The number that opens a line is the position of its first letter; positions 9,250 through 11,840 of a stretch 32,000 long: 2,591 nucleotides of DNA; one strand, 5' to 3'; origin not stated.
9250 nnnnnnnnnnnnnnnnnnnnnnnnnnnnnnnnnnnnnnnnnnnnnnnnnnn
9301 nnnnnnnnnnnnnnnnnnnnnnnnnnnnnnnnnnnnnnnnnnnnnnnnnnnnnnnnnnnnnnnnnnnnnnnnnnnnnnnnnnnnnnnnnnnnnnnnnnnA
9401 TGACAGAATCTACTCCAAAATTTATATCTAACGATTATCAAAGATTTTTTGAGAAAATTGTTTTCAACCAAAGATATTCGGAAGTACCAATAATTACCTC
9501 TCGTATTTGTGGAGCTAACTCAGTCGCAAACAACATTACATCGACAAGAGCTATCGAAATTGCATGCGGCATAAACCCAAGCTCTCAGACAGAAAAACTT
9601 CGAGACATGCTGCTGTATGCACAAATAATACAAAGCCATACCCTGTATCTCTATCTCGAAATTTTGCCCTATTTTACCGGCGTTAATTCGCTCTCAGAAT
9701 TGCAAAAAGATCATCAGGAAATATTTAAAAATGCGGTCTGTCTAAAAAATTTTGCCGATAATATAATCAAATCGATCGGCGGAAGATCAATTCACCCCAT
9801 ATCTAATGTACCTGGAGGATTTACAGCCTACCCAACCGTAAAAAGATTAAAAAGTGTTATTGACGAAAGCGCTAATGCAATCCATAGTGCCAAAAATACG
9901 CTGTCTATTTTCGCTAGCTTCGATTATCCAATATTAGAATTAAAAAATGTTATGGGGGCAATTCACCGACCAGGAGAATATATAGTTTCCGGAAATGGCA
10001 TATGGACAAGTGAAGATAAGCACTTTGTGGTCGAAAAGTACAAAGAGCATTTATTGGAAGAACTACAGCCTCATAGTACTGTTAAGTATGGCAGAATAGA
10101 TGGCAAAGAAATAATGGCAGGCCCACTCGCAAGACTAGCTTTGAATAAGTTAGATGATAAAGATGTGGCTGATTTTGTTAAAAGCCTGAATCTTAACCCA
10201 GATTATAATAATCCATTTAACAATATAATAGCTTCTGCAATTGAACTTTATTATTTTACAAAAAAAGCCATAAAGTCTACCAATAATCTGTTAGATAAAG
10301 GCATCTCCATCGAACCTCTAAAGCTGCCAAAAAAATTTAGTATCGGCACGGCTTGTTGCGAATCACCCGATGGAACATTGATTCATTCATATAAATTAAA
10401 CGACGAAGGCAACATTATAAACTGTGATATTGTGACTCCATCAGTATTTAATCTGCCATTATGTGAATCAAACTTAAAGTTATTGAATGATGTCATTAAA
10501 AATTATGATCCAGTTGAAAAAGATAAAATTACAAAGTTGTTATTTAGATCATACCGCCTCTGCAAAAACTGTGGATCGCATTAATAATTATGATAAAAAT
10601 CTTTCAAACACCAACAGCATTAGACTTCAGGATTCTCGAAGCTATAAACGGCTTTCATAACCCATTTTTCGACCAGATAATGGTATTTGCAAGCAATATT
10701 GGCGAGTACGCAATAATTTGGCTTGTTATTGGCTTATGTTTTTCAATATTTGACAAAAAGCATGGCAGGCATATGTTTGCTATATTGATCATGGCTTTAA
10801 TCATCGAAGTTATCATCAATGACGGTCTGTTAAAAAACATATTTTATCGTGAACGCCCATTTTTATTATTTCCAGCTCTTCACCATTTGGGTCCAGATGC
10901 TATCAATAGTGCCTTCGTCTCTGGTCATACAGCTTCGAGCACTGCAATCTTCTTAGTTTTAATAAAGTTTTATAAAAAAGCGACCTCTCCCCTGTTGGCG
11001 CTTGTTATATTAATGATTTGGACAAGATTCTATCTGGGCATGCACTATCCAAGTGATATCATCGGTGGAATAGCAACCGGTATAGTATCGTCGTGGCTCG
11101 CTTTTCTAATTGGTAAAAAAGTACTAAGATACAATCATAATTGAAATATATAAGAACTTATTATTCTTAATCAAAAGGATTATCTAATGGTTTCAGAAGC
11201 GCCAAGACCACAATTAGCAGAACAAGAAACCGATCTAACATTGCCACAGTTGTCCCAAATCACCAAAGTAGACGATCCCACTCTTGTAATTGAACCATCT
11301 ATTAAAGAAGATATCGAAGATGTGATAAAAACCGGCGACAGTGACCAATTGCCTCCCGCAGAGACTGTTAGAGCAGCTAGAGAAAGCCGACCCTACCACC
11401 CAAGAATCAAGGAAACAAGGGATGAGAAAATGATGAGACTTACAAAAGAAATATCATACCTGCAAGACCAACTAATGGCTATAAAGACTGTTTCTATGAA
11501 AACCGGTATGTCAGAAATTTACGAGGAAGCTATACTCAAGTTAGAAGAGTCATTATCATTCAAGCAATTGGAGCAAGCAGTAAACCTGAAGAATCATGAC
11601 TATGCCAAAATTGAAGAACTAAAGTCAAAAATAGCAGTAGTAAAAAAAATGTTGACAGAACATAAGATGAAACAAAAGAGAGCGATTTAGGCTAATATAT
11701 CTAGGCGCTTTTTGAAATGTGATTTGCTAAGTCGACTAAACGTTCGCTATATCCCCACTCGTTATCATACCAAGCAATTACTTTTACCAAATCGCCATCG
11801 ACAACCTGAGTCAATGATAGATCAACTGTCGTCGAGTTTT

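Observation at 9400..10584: Hydrogenase large-subunit homologue with a dismantled Ni-Fe site inside an otherwise intact group-3b-type operon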

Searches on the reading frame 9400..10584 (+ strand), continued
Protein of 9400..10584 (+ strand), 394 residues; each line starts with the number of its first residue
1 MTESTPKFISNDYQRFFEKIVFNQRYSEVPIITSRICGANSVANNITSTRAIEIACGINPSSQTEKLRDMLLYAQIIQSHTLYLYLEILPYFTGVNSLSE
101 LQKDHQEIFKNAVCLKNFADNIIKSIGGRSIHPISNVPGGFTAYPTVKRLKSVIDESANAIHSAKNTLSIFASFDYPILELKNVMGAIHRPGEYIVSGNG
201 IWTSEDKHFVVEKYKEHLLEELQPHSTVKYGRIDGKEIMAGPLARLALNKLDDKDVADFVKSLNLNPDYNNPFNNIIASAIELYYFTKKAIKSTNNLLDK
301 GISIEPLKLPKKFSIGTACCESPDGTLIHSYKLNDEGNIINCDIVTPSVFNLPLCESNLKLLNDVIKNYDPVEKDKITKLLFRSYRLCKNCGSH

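Call 60: predict_structure(alignment_id=A3)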
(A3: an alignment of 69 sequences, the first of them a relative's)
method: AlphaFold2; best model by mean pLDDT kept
length: 394 residues; sequences in the alignment: 69
mean_pLDDT: 92.9   pTM: 0.93
mean pLDDT of the five models: 92.9, 92.8, 92.7, 92.6, 92.3
residues with pLDDT >= 90: 335; 70-90: 38; 50-70: 18; < 50: 3
segments of 3 or more residues with pLDDT < 50: 1-3
pLDDT, mean of each block of 10 residues (from residue 1): 50 66 96 89 98 98 98 98 95 86 91 98 97 96 97 96 98 95 94 92 94 96 84 95 97 96 95 98 99 98 97 98 97 98 94 94 94 95 88 60
secondary structure, 60 per line:
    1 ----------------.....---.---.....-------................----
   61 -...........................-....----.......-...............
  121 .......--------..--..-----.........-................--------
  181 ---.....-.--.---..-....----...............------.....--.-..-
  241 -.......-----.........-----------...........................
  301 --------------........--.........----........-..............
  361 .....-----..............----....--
elements in order: H17-21 H29-33 H41-56 H62-88 H90-93 H98-104 H106-127 H147-155 H157-172 E184-188 E200-203 E208-210 H211-217 E218-222 E229-233 H242-248 H254-262 H274-300 E315-322 E325-333 E338-345 H347-365 H371-384 H389-392

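Call 62: fold_search(model_id=the predicted structure, library=pdb)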
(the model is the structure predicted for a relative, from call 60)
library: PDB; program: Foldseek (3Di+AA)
matches with E <= 10: 710; with E <= 0.001: 222
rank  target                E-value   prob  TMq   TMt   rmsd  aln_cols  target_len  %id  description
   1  9nf0_H                1.4e-29  1.00  0.91  0.85   2.3       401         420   28  Structure of the NADPH-bound Pyrococcus furiosus SHI complex (released 2025-07-09)
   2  9e15_L                1.4e-28  1.00  0.89  0.83   2.6       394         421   29  Alpha-Delta heterodimeric form of soluble hydrogenase I from Pyrococcus furiosus. Data processed and model refined in  (released 2025-07-16)
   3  9nez_D                3.1e-28  1.00  0.91  0.85   2.7       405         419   28  Structure of the Pyrococcus furiosus SHI complex (released 2025-07-09)
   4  5odc_F                4.3e-24  1.00  0.87  0.77   3.0       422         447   23  Heterodisulfide reductase / [NiFe]-hydrogenase complex from Methanothermococcus thermolithotrophicus at 2.3 A resoluti (released 2017-08-30)
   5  5xfa_D                2.4e-23  1.00  0.86  0.75   3.4       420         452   18  Crystal structure of NAD+-reducing [NiFe]-hydrogenase in the H2-reduced state (released 2017-08-23)
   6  5xfa_H                2.8e-23  1.00  0.86  0.75   3.3       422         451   18  Crystal structure of NAD+-reducing [NiFe]-hydrogenase in the H2-reduced state (released 2017-08-23)
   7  7t2r_D                5.8e-23  1.00  0.81  0.72   4.6       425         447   22  Structure of electron bifurcating Ni-Fe hydrogenase complex HydABCSL in FMN-free apo state (released 2022-03-16)
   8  5xf9_H                1.8e-22  1.00  0.85  0.74   3.3       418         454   18  Crystal structure of NAD+-reducing [NiFe]-hydrogenase in the air-oxidized state (released 2017-08-23)
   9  5xf9_D                2.9e-22  1.00  0.85  0.74   3.3       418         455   18  Crystal structure of NAD+-reducing [NiFe]-hydrogenase in the air-oxidized state (released 2017-08-23)
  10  5yxy_C                1.0e-21  1.00  0.86  0.84   2.6       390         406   25  Crystal structure of the HyhL-HypA complex (form I) (released 2018-06-20)
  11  5yxy_A                2.4e-20  1.00  0.81  0.79   3.2       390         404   25  Crystal structure of the HyhL-HypA complex (form I) (released 2018-06-20)
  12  5yy0_A                5.7e-20  1.00  0.81  0.80   3.0       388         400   26  Crystal structure of the HyhL-HypA complex (form II) (released 2018-06-20)
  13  5yxy_B                8.9e-20  1.00  0.79  0.79   3.5       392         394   26  Crystal structure of the HyhL-HypA complex (form I) (released 2018-06-20)
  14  6qgr_A                7.3e-19  1.00  0.72  0.65   7.0       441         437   20  The F420-reducing [NiFe] hydrogenase complex from Methanosarcina barkeri at the Nia-S state (released 2019-10-23)
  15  9r51_A                7.7e-18  1.00  0.74  0.74   4.1       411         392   19  Dimeric state of the F420-reducing hydrogenase from Methanothermococcus thermolithotrophicus in crystalline form 1 (released 2025-10-22)
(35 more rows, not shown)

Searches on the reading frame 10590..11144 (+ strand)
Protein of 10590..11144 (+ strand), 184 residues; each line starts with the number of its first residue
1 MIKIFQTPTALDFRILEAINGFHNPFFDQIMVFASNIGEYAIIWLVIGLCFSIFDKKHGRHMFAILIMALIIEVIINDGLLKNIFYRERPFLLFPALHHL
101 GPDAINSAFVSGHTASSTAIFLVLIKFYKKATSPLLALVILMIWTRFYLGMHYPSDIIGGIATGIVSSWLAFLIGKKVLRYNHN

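Call 3: search_protein_families(library=pfam, proteins=[window:10590-11144:+], max_evalue=0.01)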
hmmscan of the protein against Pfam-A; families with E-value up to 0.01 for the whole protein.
window:10590-11144:+ (184 aa): 2 families
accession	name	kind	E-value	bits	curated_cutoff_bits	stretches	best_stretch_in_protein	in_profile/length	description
PF01569.27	PAP2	-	2.8e-19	69.6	27.2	1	65-176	4-126/130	PAP2 superfamily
PF14378.12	PAP2_3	-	1.3e-09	38.5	27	1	4-169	3-189/190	PAP2 superfamily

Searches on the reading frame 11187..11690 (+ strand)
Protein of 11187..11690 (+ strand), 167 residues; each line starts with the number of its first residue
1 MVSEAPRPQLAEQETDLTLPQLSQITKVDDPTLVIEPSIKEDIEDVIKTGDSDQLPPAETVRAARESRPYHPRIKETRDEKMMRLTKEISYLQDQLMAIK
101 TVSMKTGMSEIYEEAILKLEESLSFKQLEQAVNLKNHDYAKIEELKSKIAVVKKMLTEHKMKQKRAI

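Call 3: search_protein_families(library=pfam, proteins=[window:11187-11690:+], max_evalue=0.01)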
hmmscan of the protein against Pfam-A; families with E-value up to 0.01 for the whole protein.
window:11187-11690:+ (167 aa): 0 families
